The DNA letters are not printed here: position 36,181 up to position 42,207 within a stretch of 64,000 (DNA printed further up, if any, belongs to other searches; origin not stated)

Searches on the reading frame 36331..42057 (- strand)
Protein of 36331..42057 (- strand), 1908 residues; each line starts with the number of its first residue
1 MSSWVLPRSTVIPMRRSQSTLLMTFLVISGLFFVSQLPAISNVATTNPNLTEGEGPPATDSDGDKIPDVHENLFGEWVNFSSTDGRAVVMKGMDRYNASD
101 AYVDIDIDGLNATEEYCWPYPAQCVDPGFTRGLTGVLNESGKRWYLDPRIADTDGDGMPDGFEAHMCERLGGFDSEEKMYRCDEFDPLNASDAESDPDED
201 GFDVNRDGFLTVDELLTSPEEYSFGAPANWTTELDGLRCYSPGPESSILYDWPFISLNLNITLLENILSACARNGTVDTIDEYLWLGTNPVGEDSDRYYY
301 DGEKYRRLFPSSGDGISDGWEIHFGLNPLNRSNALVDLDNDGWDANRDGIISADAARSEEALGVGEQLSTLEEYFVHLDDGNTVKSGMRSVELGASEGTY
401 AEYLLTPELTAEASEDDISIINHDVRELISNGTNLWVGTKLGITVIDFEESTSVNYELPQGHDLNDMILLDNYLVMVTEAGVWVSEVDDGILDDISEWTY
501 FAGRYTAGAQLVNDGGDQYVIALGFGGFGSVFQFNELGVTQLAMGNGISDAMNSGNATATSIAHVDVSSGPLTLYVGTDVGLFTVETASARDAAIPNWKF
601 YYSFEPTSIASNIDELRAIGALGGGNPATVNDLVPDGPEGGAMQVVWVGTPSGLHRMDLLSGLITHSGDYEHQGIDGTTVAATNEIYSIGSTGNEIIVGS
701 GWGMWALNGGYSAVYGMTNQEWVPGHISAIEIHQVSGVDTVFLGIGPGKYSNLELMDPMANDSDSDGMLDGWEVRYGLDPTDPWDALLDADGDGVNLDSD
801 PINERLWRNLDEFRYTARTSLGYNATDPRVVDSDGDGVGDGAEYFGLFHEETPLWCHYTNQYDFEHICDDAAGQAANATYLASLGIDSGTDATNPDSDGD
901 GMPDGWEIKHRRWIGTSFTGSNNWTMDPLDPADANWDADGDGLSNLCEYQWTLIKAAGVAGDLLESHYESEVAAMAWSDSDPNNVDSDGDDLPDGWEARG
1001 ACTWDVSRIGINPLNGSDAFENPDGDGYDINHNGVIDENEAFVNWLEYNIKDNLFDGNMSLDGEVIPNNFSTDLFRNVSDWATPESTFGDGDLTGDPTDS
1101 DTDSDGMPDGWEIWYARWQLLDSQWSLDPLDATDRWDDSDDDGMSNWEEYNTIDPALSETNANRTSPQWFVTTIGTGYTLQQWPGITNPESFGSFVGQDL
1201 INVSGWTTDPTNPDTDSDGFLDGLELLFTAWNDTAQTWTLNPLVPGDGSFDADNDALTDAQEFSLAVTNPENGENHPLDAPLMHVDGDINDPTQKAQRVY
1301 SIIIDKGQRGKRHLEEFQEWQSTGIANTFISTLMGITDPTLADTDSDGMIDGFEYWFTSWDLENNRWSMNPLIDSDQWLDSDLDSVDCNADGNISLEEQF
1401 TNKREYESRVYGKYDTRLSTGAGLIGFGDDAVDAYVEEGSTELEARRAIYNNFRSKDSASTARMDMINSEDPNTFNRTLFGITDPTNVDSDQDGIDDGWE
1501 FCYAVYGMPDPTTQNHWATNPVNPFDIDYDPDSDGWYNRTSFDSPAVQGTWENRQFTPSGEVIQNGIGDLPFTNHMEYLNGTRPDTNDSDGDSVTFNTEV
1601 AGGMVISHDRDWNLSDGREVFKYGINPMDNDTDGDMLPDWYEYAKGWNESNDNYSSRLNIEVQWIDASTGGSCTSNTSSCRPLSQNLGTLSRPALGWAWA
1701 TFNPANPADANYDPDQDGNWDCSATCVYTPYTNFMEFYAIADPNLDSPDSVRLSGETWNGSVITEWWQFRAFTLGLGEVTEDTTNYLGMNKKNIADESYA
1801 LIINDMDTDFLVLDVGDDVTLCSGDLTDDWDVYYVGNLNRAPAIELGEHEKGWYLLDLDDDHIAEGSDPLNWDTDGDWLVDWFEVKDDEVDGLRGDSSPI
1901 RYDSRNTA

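Call 8: search_protein_families(library=pfam, proteins=[window:36331-42057:-], max_evalue=0.01)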
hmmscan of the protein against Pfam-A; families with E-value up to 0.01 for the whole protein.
window:36331-42057:- (1908 aa): 2 families
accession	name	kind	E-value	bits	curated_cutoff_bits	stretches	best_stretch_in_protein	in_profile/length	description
PF18884.5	TSP3_bac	-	7.8e-05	22.9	25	0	896-910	1-15/22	Bacterial TSP3 repeat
PF21544.3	PorZ_N_b_propeller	-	0.0098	16.6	27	0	418-499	74-154/154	TSS9, PorZ, N-terminal beta-propeller domain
